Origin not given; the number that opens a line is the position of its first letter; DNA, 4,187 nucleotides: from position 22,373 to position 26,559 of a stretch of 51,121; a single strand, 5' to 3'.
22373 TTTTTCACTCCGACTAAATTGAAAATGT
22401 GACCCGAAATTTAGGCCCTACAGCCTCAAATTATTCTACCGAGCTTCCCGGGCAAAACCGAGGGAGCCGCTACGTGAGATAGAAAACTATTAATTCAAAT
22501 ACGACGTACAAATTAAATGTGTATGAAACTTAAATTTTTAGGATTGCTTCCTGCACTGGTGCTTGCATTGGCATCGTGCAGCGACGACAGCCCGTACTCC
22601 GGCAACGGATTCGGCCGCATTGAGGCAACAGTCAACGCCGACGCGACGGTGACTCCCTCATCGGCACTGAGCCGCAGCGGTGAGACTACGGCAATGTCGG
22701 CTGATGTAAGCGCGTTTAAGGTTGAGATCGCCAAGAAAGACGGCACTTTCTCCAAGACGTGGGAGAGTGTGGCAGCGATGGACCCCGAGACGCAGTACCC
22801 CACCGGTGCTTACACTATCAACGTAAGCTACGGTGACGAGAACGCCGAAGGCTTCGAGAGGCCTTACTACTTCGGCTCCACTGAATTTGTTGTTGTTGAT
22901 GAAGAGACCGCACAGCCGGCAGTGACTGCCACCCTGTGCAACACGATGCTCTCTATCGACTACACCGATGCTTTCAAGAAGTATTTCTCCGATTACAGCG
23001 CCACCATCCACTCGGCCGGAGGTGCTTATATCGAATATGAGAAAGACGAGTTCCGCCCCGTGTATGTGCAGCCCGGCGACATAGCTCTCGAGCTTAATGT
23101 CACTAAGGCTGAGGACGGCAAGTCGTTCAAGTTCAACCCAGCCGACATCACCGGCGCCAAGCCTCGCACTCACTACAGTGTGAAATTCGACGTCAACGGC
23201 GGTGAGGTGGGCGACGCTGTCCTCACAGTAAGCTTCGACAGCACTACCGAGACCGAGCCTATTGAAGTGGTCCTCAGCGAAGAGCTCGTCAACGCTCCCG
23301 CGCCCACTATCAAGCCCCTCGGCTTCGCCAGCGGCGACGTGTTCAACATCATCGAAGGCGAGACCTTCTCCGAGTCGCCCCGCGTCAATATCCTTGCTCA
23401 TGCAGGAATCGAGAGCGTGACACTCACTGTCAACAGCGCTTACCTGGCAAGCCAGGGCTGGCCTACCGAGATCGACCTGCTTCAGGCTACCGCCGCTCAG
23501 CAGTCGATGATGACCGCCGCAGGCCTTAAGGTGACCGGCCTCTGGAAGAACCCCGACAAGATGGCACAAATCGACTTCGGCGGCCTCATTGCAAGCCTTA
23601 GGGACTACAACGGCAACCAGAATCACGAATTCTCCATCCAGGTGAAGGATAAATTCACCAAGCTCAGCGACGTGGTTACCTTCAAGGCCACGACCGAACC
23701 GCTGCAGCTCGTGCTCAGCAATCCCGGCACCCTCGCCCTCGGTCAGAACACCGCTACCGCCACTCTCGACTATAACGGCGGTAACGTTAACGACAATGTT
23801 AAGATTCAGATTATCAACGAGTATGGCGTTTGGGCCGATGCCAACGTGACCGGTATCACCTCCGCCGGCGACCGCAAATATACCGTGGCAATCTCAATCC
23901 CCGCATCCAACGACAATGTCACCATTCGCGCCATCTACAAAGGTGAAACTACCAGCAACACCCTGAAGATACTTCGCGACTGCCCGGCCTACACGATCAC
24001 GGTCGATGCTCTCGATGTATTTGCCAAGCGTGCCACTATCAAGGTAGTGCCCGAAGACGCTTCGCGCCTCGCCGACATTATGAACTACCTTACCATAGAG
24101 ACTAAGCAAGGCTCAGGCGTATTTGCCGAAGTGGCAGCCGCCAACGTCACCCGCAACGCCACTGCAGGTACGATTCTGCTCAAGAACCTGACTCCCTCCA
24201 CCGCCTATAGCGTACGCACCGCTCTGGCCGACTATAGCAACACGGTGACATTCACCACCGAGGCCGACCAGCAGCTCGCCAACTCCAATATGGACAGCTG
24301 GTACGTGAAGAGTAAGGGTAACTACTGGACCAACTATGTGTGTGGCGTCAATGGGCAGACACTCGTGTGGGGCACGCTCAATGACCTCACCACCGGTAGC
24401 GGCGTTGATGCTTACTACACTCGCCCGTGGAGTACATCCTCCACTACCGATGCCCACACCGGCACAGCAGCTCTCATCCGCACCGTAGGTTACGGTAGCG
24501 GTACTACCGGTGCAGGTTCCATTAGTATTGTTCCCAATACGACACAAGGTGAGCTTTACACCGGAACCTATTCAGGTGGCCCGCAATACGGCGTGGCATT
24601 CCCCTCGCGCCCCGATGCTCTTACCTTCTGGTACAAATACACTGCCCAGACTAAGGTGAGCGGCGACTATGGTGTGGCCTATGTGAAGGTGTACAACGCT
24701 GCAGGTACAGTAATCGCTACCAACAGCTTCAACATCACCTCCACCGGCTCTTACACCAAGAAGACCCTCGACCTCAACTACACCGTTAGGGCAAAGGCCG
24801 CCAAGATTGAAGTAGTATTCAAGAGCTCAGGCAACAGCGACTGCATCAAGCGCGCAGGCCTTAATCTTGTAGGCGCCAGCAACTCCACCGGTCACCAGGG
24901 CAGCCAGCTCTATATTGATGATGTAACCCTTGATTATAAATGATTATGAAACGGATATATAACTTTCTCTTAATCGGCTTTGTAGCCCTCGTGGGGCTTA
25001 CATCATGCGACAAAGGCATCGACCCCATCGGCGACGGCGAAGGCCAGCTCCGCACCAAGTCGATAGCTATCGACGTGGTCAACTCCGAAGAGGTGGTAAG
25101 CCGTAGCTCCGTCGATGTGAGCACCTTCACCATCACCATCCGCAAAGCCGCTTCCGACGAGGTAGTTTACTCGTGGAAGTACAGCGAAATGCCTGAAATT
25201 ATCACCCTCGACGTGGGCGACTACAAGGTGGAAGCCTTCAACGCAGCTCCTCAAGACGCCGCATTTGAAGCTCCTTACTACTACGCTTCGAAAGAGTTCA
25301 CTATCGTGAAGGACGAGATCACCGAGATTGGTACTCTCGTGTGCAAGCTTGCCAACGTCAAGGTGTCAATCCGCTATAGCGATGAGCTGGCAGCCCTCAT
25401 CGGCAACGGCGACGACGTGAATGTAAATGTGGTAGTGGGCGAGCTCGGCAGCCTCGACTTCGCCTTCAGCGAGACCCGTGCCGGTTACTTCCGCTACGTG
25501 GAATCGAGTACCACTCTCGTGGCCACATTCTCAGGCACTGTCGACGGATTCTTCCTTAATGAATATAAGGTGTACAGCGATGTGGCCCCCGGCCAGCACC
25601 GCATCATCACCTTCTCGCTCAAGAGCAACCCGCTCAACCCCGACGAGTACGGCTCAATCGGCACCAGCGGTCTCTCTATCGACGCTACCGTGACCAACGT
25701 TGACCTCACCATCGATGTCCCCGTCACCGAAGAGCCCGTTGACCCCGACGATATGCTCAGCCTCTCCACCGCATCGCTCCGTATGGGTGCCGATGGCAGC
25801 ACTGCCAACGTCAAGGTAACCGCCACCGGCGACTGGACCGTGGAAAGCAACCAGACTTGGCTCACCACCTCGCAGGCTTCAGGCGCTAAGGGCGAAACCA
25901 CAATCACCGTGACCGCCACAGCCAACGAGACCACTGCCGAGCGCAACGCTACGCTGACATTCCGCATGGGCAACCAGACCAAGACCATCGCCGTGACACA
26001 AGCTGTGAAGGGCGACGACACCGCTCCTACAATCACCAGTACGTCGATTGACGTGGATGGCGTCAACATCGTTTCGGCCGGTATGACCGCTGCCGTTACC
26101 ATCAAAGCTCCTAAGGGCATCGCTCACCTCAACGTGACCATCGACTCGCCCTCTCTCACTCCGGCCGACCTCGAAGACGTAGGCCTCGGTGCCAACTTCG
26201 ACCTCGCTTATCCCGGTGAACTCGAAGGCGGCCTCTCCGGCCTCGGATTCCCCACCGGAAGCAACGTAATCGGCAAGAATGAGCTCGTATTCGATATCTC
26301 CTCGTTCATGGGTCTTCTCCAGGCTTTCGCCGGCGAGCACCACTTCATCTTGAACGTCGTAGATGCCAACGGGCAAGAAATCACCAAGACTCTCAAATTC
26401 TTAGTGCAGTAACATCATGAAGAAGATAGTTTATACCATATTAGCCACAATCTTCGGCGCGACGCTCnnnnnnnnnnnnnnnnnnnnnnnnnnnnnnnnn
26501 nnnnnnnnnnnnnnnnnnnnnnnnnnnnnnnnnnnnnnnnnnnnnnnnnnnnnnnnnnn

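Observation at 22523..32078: Six-gene surface-lipoprotein / beta-barrel locus with three PCMD-like modules and no recognisable enzyme, transporter or regulator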

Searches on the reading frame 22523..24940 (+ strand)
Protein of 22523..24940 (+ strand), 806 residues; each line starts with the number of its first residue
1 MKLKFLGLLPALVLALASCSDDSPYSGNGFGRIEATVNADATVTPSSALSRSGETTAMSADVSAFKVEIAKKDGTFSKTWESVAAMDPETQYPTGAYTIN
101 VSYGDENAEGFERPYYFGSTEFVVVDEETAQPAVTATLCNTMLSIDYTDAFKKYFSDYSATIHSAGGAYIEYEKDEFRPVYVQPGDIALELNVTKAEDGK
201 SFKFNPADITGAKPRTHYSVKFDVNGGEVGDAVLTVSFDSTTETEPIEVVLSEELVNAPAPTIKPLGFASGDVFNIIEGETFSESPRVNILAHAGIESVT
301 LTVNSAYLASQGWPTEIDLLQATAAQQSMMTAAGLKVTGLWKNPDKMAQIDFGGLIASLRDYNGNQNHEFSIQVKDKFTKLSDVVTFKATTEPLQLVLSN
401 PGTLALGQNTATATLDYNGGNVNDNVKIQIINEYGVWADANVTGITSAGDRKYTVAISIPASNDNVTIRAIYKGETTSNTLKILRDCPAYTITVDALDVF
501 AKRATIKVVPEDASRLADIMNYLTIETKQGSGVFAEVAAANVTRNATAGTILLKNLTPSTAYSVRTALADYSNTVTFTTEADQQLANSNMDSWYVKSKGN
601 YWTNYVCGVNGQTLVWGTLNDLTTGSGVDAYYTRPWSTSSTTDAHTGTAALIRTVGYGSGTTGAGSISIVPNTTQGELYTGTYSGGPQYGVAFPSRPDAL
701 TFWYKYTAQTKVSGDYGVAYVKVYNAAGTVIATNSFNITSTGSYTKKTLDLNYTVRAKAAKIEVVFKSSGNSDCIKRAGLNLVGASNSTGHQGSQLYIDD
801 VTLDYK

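Call 3: search_protein_families(library=pfam, proteins=[window:22523-24940:+], max_evalue=0.01)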
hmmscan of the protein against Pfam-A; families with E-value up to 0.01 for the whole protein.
window:22523-24940:+ (806 aa): 2 families
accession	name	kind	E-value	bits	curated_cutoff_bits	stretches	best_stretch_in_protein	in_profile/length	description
PF14900.11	DUF4493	-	2e-49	168.9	27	1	29-252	1-225/226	Domain of unknown function (DUF4493)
PF13201.12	PCMD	-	6.8e-07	29.7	28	1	591-803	3-233/234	Putative carbohydrate metabolism domain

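Call 4: search_protein_families(library=ncbifam, proteins=[window:22523-24940:+], max_evalue=0.01)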
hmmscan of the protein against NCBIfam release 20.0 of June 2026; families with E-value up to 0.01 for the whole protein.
window:22523-24940:+ (806 aa): 0 families

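Call 8: search_solved_structures(query=window:22523-24940:+, max_evalue=1)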
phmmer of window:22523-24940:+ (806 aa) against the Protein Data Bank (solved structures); distinct sequences matched with E-value up to 1: 2.
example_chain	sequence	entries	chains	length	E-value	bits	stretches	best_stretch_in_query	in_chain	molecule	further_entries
7jwp_B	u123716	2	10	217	0.35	12.2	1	569-646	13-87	Fab CJ11 Light chain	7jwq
3l51_B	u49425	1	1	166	0.63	11.4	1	445-530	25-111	Structural maintenance of chromosomes protein 4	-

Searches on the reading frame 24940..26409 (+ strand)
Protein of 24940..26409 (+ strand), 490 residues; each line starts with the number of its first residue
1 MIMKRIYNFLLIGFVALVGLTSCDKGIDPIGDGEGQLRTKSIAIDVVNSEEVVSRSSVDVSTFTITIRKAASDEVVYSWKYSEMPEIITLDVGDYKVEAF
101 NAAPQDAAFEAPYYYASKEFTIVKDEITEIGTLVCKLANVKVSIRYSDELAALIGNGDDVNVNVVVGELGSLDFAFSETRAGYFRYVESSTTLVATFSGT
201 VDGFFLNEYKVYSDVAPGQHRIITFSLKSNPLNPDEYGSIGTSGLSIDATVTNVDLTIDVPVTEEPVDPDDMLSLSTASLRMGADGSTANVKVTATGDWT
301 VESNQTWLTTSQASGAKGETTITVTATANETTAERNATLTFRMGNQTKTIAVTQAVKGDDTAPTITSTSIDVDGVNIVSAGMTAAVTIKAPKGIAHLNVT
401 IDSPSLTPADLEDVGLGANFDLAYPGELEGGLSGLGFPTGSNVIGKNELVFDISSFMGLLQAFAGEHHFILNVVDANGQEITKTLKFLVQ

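Call 3: search_protein_families(library=pfam, proteins=[window:24940-26409:+], max_evalue=0.01)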
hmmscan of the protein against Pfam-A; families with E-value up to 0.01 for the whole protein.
window:24940-26409:+ (490 aa): 4 families
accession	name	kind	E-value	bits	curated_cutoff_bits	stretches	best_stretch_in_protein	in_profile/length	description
PF14900.11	DUF4493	-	2.2e-47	162.2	27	1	33-261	1-225/226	Domain of unknown function (DUF4493)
PF19190.6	BACON_2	-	8.7e-14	51.7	25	1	273-356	2-93/94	Viral BACON domain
PF13004.13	BACON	-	2.8e-13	50.1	25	1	298-355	2-61/61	Putative binding domain, N-terminal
PF00224.27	PK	-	0.0099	15.4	30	0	320-419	90-187/328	Pyruvate kinase, barrel domain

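Call 4: search_protein_families(library=ncbifam, proteins=[window:24940-26409:+], max_evalue=0.01)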
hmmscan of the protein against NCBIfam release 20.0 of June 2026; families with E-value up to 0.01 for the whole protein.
window:24940-26409:+ (490 aa): 0 families
